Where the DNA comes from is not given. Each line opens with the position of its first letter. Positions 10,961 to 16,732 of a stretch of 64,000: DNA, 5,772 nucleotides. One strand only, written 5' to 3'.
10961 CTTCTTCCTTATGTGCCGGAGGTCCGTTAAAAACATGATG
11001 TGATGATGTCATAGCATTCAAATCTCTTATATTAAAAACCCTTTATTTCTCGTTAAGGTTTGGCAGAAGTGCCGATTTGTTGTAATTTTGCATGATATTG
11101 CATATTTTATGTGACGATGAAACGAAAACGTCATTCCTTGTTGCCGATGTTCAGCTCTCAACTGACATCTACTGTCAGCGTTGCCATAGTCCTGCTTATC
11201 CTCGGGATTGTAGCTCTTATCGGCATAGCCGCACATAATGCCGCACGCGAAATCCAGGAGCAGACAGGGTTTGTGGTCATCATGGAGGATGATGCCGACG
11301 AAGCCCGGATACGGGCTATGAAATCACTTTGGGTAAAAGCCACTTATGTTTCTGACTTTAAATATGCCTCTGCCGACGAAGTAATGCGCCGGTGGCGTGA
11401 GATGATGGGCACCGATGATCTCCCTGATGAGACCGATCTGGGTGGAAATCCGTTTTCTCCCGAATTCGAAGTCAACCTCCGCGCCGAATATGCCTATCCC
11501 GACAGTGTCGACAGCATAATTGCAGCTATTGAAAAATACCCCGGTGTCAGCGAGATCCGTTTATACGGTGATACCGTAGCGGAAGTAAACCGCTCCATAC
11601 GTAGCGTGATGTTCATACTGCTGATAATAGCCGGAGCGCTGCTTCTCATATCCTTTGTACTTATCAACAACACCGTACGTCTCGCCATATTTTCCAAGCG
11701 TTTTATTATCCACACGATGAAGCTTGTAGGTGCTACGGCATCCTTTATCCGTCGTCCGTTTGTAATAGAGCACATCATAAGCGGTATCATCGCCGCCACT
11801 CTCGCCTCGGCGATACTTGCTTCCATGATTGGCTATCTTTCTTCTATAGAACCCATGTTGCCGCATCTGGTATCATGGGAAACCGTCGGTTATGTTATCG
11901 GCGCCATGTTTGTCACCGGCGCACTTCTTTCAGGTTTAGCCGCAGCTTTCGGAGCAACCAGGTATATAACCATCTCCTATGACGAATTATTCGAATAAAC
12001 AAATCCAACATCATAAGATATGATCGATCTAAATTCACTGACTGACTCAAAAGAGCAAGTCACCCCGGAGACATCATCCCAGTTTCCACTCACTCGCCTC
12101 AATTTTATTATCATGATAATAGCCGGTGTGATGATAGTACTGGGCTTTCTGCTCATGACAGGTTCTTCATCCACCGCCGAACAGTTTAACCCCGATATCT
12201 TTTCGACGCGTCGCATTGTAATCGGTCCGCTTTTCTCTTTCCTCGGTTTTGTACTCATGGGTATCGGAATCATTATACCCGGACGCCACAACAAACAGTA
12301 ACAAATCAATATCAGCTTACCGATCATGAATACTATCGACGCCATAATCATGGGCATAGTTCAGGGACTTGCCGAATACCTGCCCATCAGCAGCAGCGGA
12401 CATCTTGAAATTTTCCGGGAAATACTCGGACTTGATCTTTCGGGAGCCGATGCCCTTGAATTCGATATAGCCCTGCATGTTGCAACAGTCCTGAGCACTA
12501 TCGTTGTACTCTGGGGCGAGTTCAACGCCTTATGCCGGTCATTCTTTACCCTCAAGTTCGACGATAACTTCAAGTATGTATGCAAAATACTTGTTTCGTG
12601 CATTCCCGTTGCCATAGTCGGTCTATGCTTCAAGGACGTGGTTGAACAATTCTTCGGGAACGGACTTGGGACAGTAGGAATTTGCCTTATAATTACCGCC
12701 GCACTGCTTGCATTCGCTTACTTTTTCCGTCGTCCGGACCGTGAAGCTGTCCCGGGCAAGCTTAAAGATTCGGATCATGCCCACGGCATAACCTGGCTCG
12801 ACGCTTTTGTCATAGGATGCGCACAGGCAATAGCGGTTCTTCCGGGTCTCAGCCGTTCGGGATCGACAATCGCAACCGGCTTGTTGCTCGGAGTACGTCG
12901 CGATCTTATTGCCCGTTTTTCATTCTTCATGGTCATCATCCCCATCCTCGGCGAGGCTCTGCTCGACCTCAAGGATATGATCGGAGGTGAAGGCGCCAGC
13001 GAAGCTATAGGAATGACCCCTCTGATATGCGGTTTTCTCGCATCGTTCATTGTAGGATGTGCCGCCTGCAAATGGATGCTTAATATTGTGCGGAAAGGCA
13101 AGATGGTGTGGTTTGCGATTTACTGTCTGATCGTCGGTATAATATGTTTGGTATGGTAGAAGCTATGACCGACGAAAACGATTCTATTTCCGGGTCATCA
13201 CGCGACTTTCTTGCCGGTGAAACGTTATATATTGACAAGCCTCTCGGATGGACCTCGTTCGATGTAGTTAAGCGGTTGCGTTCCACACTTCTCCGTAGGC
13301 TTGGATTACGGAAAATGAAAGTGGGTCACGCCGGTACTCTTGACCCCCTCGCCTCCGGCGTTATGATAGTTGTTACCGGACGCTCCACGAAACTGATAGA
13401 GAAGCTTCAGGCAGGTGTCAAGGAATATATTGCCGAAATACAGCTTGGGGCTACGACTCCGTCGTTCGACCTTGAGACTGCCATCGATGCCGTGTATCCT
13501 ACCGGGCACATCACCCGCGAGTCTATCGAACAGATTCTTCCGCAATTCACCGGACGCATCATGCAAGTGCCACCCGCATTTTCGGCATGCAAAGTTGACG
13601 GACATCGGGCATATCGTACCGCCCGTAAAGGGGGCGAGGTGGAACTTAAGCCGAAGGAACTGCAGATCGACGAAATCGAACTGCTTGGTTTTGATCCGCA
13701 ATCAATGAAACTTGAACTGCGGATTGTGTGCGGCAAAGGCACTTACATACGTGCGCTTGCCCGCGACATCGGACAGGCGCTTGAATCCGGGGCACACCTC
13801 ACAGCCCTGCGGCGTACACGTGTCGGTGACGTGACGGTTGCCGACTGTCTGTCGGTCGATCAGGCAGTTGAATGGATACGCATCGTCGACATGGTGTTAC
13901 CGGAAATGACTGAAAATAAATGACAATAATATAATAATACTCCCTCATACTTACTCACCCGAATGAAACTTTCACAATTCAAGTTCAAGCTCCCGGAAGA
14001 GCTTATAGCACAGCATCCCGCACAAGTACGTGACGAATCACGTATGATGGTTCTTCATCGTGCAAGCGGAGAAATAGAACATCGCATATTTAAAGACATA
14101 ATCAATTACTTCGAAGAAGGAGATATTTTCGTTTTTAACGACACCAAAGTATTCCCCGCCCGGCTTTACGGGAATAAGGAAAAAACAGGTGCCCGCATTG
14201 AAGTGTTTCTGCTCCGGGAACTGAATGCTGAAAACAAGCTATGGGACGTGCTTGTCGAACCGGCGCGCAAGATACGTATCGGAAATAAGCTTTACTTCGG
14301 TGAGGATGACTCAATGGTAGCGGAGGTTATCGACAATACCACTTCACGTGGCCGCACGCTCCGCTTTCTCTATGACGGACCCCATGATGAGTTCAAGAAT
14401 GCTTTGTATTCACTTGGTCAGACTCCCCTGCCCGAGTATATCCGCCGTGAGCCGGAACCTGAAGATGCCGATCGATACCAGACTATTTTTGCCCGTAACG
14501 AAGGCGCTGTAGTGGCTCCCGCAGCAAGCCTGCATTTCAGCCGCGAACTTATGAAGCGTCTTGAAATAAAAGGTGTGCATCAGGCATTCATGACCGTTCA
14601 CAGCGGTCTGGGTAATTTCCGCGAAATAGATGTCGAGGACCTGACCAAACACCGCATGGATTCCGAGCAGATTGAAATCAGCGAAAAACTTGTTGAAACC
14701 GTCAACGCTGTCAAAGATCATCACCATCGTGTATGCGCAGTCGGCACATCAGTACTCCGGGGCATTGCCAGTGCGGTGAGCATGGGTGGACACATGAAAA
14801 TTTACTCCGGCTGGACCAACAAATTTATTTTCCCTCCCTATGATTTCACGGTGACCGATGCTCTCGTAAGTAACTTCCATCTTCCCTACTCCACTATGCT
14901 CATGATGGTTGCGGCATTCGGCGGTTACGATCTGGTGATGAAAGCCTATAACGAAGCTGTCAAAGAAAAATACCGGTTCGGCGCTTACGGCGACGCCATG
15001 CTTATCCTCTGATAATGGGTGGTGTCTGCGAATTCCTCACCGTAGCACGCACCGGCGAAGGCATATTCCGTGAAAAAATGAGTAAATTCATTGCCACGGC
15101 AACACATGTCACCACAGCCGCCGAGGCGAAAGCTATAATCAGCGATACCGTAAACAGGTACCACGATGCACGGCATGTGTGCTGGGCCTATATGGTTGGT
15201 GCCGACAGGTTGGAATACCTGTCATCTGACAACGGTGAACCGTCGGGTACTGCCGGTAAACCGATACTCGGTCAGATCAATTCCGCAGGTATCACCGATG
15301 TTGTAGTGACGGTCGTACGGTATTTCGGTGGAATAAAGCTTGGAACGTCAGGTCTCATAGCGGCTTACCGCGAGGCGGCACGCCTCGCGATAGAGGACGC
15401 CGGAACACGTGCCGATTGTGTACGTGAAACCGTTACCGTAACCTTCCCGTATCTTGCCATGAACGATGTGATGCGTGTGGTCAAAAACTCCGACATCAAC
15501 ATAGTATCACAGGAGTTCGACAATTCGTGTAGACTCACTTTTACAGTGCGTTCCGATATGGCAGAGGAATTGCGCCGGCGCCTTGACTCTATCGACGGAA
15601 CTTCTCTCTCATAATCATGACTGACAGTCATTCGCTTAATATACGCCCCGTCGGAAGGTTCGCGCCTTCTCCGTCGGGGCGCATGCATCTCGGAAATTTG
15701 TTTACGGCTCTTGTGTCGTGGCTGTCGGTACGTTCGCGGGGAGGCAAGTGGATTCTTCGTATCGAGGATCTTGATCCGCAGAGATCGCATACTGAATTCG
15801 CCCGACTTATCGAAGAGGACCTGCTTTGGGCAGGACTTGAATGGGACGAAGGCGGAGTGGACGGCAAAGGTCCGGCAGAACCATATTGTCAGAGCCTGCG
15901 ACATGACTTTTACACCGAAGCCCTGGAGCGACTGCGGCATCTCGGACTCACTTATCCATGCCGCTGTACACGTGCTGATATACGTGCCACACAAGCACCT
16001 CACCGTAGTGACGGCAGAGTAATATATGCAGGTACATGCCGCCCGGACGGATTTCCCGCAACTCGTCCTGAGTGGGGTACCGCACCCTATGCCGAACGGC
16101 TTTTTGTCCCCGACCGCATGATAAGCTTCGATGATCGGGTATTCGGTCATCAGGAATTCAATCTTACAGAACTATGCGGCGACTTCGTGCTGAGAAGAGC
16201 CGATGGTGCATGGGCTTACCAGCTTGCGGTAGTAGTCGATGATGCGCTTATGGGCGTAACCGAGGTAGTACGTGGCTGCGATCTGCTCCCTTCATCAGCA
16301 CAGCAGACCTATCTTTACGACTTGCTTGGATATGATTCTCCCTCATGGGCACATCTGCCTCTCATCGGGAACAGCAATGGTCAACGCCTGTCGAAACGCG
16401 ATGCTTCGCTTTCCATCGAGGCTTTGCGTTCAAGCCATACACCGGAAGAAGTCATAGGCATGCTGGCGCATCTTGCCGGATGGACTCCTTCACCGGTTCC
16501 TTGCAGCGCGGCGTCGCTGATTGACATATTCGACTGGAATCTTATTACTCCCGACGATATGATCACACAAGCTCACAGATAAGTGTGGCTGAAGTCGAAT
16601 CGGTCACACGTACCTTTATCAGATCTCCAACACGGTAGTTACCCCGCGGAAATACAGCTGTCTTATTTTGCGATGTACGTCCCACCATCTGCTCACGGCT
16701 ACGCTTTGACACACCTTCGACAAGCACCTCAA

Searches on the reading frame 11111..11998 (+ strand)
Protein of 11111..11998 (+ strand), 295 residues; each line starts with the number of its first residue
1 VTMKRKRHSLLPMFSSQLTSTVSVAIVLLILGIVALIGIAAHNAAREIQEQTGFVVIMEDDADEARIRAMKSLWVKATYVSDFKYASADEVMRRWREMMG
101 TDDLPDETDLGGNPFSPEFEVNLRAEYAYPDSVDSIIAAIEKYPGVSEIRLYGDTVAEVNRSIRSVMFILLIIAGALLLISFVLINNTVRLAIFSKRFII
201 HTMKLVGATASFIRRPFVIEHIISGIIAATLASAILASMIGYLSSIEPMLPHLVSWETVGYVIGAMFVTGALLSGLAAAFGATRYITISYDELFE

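Call 89: search_protein_families(library=ncbifam, proteins=[window:11111-11998:+], max_evalue=0.00001)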
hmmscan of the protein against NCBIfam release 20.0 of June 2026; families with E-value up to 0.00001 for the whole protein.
window:11111-11998:+ (295 aa): 3 families
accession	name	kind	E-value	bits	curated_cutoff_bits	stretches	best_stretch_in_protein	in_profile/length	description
NF038347.1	FtsX_Gpos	exception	3.5e-40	138.2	225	1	18-286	23-295/296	permease-like cell division protein FtsX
TIGR00439.2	FtsX_Gneg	equivalog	2.5e-39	135.2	255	1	9-286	11-291/292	permease-like cell division protein FtsX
NF038346.1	FtsX_actino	exception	4.4e-29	101.8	250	1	22-286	24-306/308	permease-like cell division protein FtsX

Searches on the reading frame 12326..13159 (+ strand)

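Call 89: search_protein_families(library=ncbifam, proteins=[window:12326-13159:+], max_evalue=0.00001)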
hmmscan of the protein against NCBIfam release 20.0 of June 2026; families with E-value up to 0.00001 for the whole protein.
window:12326-13159:+ (277 aa): 12 families
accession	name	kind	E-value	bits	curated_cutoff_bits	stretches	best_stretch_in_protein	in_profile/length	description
TIGR00753.1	undec_PP_bacA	equivalog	8.4e-61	205.9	217.5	1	6-271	1-255/255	undecaprenyl-diphosphatase UppP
NF001390.0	PRK00281.1-4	equivalog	3.7e-56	190.6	260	1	2-277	5-265/272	undecaprenyl-diphosphate phosphatase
NF001392.0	PRK00281.2-1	equivalog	6.8e-53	180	308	1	1-276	5-270/280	undecaprenyl-diphosphate phosphatase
NF001393.0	PRK00281.2-4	equivalog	2.1e-48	165.1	284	1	1-276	1-262/266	undecaprenyl-diphosphate phosphatase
NF001389.0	PRK00281.1-2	equivalog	2e-47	161.8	262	1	2-277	5-263/272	undecaprenyl-diphosphate phosphatase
NF001391.0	PRK00281.1-5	equivalog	6.8e-47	160.2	293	1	2-276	5-271/279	undecaprenyl-diphosphate phosphatase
NF001394.0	PRK00281.2-5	equivalog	2.2e-43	148.7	311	1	2-277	7-274/281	undecaprenyl-diphosphate phosphatase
NF001388.0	PRK00281.1-1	equivalog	3.1e-43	148.3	362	1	4-274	8-268/273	undecaprenyl-diphosphate phosphatase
NF001397.0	PRK00281.3-4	equivalog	2e-38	132.6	363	1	1-277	1-277/281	undecaprenyl-diphosphate phosphatase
NF001395.0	PRK00281.3-1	equivalog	7.2e-32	111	394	1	3-277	6-302/306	undecaprenyl-diphosphate phosphatase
NF001396.0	PRK00281.3-3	equivalog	7.4e-29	101.4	382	1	2-274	3-260/264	undecaprenyl-diphosphate phosphatase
NF001398.0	PRK00281.3-5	equivalog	1.1e-22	81.2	354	1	2-273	3-268/278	undecaprenyl-diphosphate phosphatase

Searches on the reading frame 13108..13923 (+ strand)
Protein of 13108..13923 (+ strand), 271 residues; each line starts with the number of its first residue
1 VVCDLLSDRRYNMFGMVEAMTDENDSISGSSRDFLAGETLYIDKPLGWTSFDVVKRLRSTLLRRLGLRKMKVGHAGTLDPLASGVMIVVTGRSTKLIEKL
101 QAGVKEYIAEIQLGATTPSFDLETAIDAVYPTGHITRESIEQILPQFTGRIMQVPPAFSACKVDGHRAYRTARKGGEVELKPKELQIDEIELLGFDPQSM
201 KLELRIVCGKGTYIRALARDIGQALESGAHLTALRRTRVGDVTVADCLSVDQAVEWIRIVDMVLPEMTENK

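Call 89: search_protein_families(library=ncbifam, proteins=[window:13108-13923:+], max_evalue=0.00001)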
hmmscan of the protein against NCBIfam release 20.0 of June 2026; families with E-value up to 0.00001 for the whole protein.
window:13108-13923:+ (271 aa): 3 families
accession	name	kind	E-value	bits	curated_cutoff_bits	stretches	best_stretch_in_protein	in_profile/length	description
TIGR00431.1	TruB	equivalog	1.8e-60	204.3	151.45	1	40-251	5-208/210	tRNA pseudouridine(55) synthase TruB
NF003280.0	PRK04270.1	equivalog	6.2e-33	113.9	242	1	39-255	33-206/323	RNA-guided pseudouridylation complex pseudouridine synthase subunit Cbf5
TIGR00425.1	CBF5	equivalog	2.6e-30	105.7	238.15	1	37-250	34-204/322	RNA-guided pseudouridylation complex pseudouridine synthase subunit Cbf5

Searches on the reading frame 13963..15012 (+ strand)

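Call 89: search_protein_families(library=ncbifam, proteins=[window:13963-15012:+], max_evalue=0.00001)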
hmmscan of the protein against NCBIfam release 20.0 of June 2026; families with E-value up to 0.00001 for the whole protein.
window:13963-15012:+ (349 aa): 3 families
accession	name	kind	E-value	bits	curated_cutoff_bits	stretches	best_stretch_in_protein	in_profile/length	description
NF001140.0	PRK00147.1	equivalog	1.3e-130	435.3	324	1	1-349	1-343/346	tRNA preQ1(34) S-adenosylmethionine ribosyltransferase-isomerase QueA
TIGR00113.1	queA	equivalog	3.2e-111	371.6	267.45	1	1-349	2-345/345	tRNA preQ1(34) S-adenosylmethionine ribosyltransferase-isomerase QueA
NF002398.0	PRK01424.1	equivalog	1.5e-70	238.2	588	2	167-348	182-362/366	tRNA preQ1(34) S-adenosylmethionine ribosyltransferase-isomerase QueA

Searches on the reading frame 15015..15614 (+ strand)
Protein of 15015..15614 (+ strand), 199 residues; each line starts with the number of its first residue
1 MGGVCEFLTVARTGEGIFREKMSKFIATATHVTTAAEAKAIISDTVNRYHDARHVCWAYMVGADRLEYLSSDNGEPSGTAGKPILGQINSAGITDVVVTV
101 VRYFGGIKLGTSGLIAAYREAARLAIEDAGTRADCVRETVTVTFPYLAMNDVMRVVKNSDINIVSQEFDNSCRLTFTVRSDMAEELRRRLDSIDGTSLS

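Call 89: search_protein_families(library=ncbifam, proteins=[window:15015-15614:+], max_evalue=0.00001)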
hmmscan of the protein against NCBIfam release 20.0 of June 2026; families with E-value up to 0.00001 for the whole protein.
window:15015-15614:+ (199 aa): 2 families
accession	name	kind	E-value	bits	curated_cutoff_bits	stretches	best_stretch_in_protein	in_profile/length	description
TIGR00257.1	IMPACT_YIGZ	hypoth_equivalog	7.3e-40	136.6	167.95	1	6-186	4-186/205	YigZ family protein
NF008600.0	PRK11568.1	equivalog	1.8e-37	128.9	298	1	21-197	18-196/204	IMPACT family protein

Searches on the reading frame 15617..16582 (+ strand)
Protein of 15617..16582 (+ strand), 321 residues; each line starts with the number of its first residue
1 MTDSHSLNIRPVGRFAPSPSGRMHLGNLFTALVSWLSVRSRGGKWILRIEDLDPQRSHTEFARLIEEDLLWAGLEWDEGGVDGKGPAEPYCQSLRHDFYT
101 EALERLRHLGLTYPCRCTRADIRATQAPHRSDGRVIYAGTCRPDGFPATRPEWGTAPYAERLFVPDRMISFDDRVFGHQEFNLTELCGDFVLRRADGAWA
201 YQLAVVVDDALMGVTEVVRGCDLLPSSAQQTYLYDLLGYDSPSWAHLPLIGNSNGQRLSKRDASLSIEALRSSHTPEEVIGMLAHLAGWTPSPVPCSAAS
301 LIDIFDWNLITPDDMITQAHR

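Call 89: search_protein_families(library=ncbifam, proteins=[window:15617-16582:+], max_evalue=0.00001)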
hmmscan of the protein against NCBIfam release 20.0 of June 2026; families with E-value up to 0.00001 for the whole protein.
window:15617-16582:+ (321 aa): 10 families
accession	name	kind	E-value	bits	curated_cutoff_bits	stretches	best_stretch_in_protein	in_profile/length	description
TIGR03838.1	queuosine_YadB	equivalog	6.1e-90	301.3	276.7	1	12-284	2-256/272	tRNA glutamyl-Q(34) synthetase GluQRS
NF004314.0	PRK05710.1-3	equivalog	8.9e-88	294.5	256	1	9-292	5-263/297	tRNA glutamyl-Q(34) synthetase GluQRS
NF004315.1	PRK05710.1-4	equivalog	1.5e-78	264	250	1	13-282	1-273/274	tRNA glutamyl-Q(34) synthetase GluQRS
NF004313.0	PRK05710.1-2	equivalog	1.7e-76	257.2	380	1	12-270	6-254/299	tRNA glutamyl-Q(34) synthetase GluQRS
TIGR00464.1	gltX_bact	equivalog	9.9e-63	212.6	289.95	1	14-310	5-296/470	glutamate--tRNA ligase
NF004312.0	PRK05710.1-1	equivalog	5.7e-55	186.8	453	1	10-266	13-245/306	tRNA glutamyl-Q(34) synthetase GluQRS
NF003169.0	PRK04156.1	equivalog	1.2e-27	96.8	516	2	12-126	103-209/567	glutamate--tRNA ligase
TIGR00463.1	gltX_arch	equivalog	3.4e-24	85.3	401.75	2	12-125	95-198/560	glutamate--tRNA ligase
NF011291.0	PRK14703.1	equivalog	4.4e-11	41.8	681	1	11-78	32-99/769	glutamine--tRNA ligase/YqeY domain fusion protein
TIGR00440.1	glnS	equivalog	2.4e-06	26.7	425.8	1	14-127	4-108/524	glutamine--tRNA ligase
